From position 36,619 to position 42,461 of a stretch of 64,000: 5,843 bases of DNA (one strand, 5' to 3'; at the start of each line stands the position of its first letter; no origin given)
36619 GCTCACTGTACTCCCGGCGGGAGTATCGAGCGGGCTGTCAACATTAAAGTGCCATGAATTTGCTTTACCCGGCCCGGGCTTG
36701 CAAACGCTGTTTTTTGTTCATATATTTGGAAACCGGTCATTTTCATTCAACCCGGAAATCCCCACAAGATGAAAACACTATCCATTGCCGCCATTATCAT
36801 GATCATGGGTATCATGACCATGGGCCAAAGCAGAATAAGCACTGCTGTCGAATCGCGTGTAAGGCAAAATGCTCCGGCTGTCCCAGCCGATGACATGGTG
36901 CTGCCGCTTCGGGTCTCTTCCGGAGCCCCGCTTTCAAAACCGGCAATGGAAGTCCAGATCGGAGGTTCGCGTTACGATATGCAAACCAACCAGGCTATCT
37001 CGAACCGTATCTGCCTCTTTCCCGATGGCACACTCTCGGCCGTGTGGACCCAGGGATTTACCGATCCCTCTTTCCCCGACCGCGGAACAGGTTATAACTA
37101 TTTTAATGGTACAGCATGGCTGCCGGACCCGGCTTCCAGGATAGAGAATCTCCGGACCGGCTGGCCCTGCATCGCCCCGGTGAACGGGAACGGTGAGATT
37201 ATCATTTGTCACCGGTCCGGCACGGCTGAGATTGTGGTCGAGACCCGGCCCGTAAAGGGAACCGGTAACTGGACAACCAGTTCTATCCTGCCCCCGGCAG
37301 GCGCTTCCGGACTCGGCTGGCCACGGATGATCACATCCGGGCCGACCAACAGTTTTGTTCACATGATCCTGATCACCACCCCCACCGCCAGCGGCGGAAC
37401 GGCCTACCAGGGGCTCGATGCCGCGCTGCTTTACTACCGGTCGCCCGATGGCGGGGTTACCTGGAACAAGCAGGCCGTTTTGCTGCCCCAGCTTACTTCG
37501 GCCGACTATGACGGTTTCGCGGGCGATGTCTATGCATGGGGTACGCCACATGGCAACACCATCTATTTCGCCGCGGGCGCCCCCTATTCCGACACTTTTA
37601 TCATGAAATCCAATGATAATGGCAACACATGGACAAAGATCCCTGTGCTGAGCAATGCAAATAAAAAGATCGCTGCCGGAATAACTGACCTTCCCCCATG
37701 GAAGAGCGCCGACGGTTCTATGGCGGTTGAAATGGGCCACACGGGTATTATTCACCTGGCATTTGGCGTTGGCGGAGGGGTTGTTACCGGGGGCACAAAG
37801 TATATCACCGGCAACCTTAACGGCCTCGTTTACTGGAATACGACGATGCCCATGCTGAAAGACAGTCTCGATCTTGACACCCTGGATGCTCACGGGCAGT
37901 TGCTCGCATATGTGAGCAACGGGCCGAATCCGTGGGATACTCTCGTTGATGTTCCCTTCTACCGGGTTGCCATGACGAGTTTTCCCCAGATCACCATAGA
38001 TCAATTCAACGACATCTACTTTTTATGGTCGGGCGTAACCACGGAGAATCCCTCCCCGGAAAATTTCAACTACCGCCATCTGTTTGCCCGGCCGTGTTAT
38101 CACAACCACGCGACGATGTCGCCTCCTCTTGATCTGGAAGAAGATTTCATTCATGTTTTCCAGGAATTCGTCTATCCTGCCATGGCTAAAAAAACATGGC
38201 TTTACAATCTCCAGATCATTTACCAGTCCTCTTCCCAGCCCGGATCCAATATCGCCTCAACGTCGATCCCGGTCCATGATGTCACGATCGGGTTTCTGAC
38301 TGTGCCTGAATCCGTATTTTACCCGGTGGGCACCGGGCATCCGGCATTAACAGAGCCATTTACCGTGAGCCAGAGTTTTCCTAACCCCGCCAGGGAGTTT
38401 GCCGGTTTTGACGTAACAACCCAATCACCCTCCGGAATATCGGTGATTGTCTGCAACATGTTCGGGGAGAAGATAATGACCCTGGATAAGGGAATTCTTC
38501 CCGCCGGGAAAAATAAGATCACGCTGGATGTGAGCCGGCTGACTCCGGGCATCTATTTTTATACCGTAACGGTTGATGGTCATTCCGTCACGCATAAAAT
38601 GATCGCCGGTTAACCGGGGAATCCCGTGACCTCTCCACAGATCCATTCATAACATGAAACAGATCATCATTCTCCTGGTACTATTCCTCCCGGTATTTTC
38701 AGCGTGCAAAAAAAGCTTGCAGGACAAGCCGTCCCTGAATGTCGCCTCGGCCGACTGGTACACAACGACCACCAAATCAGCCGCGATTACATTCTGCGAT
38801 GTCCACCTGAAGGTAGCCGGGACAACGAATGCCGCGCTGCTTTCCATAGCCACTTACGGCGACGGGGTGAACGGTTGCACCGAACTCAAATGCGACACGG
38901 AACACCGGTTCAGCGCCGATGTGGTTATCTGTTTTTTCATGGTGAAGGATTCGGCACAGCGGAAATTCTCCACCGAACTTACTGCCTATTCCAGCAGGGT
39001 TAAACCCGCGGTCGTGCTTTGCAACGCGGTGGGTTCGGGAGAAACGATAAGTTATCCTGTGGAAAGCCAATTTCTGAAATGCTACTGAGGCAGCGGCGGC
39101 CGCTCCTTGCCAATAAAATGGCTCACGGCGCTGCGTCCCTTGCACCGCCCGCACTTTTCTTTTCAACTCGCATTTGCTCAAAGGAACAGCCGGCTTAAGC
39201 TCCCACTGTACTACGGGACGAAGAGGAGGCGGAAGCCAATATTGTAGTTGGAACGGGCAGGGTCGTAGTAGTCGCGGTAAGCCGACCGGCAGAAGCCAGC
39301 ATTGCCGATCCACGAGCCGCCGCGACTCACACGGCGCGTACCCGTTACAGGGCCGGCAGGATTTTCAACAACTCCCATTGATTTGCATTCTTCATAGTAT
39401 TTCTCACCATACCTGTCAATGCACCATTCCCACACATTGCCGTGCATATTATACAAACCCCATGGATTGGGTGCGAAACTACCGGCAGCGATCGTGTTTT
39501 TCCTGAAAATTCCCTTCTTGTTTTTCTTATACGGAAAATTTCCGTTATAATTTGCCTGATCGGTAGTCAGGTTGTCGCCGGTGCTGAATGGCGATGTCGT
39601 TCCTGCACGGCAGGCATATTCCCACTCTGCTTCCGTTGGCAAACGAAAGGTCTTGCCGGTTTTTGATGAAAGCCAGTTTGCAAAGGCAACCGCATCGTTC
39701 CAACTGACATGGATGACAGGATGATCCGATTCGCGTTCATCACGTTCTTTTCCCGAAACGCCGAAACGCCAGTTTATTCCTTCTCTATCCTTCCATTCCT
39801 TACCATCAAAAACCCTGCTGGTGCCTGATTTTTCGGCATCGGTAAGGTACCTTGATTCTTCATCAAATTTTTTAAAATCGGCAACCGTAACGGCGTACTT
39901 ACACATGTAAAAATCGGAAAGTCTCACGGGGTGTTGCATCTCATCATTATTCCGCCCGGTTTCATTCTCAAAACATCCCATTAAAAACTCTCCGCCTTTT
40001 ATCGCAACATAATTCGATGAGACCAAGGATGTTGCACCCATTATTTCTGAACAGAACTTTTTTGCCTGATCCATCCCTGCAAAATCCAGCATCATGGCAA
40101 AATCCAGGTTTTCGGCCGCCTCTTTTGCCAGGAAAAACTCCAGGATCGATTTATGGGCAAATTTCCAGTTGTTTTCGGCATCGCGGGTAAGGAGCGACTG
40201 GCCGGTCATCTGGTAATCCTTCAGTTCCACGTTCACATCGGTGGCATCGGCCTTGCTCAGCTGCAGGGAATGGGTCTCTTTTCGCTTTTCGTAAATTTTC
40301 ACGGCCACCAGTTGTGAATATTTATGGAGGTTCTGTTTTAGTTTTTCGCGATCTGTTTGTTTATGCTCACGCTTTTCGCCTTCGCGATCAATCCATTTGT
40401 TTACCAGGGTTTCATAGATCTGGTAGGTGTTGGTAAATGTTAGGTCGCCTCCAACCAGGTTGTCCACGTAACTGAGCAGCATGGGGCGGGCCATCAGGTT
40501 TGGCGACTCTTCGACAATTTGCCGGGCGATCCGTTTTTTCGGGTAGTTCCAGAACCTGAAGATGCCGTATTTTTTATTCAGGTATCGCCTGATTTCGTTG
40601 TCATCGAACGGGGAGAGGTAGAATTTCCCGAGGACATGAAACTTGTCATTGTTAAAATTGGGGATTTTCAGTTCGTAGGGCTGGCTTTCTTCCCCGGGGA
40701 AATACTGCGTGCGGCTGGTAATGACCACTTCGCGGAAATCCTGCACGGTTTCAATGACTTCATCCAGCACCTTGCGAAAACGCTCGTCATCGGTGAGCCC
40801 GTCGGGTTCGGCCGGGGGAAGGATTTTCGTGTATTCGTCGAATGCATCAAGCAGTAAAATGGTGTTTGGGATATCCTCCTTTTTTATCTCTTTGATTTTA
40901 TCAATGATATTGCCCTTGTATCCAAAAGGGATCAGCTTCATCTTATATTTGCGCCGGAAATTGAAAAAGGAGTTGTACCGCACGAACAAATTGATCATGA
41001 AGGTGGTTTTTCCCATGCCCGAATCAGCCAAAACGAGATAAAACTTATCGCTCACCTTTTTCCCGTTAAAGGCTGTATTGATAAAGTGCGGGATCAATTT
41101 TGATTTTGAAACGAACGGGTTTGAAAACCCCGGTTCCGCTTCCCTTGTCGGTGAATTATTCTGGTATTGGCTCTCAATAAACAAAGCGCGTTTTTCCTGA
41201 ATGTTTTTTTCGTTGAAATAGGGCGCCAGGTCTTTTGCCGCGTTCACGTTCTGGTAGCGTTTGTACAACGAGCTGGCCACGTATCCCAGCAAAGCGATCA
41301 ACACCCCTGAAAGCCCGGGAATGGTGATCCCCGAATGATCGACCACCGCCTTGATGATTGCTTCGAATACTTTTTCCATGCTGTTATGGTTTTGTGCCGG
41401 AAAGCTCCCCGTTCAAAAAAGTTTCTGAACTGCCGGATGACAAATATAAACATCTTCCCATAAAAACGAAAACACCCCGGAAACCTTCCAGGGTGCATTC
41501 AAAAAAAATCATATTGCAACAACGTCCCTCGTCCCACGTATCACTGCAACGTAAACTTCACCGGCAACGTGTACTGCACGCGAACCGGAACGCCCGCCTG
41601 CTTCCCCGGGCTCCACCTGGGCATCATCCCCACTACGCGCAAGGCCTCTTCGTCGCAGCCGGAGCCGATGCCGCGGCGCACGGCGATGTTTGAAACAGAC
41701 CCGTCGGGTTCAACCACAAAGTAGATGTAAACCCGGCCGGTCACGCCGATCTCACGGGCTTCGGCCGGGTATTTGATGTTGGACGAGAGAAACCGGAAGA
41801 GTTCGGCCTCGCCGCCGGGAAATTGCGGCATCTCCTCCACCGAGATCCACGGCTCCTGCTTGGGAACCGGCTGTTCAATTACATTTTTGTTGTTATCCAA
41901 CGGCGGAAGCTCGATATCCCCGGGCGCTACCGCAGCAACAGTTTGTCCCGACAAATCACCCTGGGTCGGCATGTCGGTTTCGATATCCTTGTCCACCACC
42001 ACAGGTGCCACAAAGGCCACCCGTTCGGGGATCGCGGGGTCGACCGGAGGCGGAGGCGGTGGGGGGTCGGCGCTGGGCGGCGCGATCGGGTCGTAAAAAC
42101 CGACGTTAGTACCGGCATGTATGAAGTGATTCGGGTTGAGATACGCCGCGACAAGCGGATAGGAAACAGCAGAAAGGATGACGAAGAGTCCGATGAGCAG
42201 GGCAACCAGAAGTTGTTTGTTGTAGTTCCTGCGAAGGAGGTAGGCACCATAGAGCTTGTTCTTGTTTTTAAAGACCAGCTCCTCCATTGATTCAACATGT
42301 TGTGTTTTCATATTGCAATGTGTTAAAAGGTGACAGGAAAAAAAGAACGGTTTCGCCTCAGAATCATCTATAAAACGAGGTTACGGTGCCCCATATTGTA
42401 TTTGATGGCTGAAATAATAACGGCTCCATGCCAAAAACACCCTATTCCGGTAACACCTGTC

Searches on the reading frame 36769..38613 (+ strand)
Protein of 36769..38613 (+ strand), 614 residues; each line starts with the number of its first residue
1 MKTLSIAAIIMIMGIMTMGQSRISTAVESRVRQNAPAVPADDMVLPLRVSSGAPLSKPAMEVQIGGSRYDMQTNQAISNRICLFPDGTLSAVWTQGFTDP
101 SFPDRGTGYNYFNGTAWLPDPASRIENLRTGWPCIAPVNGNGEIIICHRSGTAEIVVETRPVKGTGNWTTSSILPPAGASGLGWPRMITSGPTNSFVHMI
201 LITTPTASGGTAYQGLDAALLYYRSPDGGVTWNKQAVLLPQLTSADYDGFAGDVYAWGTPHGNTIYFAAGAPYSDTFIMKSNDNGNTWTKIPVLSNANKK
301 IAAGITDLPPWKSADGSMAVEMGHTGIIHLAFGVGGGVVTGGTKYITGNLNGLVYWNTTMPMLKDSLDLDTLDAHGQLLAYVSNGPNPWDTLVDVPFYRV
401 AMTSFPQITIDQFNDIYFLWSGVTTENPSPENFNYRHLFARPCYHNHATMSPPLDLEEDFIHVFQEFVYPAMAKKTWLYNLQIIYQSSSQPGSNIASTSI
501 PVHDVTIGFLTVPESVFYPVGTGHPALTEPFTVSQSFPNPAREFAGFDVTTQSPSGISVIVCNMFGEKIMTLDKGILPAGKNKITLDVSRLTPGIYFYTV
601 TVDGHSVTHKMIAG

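Call 9: search_protein_families(library=pfam, proteins=[window:36769-38613:+], max_evalue=0.00001)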
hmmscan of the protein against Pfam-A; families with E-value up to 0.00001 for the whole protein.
window:36769-38613:+ (614 aa): 1 family
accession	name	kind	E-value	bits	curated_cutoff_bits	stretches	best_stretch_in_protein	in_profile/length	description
PF18962.6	Por_Secre_tail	-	8.8e-09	36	27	1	537-612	2-74/75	Secretion system C-terminal sorting domain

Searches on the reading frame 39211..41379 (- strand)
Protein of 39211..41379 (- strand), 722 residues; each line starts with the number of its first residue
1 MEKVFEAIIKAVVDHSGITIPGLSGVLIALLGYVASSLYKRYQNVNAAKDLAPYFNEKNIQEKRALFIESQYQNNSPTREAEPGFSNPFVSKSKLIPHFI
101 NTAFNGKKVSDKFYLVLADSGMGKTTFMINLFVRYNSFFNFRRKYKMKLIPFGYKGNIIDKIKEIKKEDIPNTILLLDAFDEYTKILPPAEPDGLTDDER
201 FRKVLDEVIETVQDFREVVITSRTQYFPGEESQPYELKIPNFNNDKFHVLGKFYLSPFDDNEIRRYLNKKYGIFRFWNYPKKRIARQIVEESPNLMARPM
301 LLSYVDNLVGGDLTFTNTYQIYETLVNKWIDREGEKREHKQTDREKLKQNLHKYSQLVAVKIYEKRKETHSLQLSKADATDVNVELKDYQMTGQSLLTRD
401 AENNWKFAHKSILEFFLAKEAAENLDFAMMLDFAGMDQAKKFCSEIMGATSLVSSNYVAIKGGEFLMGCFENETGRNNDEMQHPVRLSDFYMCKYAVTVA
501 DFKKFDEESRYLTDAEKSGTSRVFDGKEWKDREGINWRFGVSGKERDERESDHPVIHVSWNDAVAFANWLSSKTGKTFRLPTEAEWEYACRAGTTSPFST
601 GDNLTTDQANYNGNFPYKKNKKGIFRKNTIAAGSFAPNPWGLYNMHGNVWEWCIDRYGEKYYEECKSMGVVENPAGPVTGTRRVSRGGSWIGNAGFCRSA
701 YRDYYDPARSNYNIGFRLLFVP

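Call 6: search_protein_families(library=ncbifam, proteins=[window:39211-41379:-], max_evalue=0.00001)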
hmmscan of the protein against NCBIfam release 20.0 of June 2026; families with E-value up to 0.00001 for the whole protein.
window:39211-41379:- (722 aa): 8 families
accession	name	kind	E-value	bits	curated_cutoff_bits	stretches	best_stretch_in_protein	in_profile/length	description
TIGR03525.2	GldK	equivalog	3.3e-32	112.3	350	1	551-718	218-403/408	T9SS ring complex lipoprotein PorK/GldK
NF051459.1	pyoverdine_PvdO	equivalog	1.9e-31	109.2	500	1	457-718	36-276/280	dihydropyoverdine dehydrogenase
TIGR03440.2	egtB_TIGR03440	equivalog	8.3e-30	104.2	360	1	424-718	138-412/413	ergothioneine biosynthesis protein EgtB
NF041186.1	SenA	equivalog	1.2e-28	100.6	420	1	374-718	94-380/382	selenoneine synthase SenA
TIGR04344.1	ovoA_Nterm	equivalog_domain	6.5e-14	51.6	400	1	450-718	183-443/444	5-histidylcysteine sulfoxide synthase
TIGR03530.1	GldJ_short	equivalog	6.9e-11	41.7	382.9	0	449-570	58-177/396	gliding motility lipoprotein GldJ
TIGR03524.1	GldJ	equivalog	2.5e-09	36.4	458.2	0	631-658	339-366/559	gliding motility lipoprotein GldJ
TIGR04373.1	egtB_X_signatur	signature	6.5e-08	32.6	71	1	677-717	7-47/50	EgtB-related enzyme signature domain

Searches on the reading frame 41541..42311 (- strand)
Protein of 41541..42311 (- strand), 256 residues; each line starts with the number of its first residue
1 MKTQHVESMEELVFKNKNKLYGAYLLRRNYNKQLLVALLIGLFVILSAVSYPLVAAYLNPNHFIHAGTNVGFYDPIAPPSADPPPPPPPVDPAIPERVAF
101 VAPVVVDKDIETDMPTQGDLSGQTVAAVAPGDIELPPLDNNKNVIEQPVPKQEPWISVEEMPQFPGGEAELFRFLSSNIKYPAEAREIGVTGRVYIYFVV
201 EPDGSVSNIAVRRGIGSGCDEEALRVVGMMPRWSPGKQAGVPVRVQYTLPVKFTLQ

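Call 6: search_protein_families(library=ncbifam, proteins=[window:41541-42311:-], max_evalue=0.00001)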
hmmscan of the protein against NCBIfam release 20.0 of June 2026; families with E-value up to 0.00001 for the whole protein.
window:41541-42311:- (256 aa): 2 families
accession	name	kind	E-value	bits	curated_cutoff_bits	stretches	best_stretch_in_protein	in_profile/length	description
TIGR01352.1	tonB_Cterm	subfamily_domain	4.5e-10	39.7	27.1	1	180-255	2-75/76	TonB family protein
NF038079.1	TonB_sider_MxcH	equivalog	9.1e-07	27.3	925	1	177-255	8-85/792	TonB-dependent siderophore myxochelin receptor MxcH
